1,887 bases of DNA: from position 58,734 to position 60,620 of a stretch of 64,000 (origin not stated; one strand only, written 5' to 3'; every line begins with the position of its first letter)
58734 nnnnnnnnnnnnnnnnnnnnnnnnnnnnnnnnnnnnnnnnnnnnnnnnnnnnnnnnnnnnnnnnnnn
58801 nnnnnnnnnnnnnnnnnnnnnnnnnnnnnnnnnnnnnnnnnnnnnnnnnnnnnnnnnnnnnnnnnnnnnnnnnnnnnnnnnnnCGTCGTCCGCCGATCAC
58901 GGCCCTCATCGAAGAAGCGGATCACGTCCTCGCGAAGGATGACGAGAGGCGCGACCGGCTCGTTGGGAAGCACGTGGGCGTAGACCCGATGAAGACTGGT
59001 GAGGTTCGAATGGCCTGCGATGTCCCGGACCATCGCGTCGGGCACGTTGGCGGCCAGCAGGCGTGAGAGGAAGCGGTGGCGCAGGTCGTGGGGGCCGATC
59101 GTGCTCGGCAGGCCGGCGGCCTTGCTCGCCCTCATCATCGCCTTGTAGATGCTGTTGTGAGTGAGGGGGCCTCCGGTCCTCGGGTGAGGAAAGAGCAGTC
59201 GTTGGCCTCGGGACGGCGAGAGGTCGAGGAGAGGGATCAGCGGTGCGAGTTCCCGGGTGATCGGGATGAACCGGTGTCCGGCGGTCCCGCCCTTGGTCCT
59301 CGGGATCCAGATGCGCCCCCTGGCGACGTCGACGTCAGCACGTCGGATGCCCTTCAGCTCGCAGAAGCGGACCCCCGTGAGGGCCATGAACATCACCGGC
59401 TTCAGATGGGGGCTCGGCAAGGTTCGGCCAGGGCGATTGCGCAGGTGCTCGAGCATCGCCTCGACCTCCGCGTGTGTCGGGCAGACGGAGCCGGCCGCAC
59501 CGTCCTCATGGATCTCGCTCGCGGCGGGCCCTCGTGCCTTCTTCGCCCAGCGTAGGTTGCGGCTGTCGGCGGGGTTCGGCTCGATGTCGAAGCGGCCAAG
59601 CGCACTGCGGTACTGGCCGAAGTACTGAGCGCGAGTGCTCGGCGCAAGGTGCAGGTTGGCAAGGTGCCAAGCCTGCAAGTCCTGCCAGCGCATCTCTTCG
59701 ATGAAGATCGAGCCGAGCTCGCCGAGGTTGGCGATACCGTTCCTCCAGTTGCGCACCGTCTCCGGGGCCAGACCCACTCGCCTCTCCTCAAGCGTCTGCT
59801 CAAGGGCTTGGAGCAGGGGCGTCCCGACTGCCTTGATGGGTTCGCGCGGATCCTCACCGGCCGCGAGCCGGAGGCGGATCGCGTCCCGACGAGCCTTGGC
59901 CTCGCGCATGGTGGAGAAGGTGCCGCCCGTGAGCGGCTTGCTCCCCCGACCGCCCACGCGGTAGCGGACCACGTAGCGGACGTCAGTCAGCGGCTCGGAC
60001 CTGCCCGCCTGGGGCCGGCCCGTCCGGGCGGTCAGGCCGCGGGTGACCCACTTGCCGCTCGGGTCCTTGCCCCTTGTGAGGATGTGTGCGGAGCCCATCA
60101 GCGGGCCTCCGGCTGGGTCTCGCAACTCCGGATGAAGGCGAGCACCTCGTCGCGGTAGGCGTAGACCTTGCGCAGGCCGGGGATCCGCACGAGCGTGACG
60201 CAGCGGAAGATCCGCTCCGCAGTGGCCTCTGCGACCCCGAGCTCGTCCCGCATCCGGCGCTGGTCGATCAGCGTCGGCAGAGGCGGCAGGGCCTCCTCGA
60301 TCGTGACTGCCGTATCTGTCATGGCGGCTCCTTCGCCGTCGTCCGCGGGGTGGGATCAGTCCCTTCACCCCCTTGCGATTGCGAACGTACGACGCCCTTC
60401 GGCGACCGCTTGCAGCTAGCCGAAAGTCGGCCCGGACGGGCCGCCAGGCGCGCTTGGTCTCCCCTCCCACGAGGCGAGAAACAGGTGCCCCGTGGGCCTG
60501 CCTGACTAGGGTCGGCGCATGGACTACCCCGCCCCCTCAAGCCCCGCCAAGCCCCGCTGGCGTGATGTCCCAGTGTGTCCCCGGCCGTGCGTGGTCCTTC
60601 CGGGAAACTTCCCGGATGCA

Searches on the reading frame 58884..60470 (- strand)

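Call 33: search_protein_families(library=pfam, proteins=[window:58884-60470:-], max_evalue=0.01)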
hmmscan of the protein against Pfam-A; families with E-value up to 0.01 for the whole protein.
window:58884-60470:- (529 aa): 2 families
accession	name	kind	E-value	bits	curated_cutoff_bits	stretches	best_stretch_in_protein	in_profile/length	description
PF00589.27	Phage_integrase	-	3.3e-24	86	27.1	1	332-502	4-170/172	Phage integrase family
PF13356.12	Arm-DNA-bind_3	-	0.00027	21.5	27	1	165-211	33-79/83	Arm DNA-binding domain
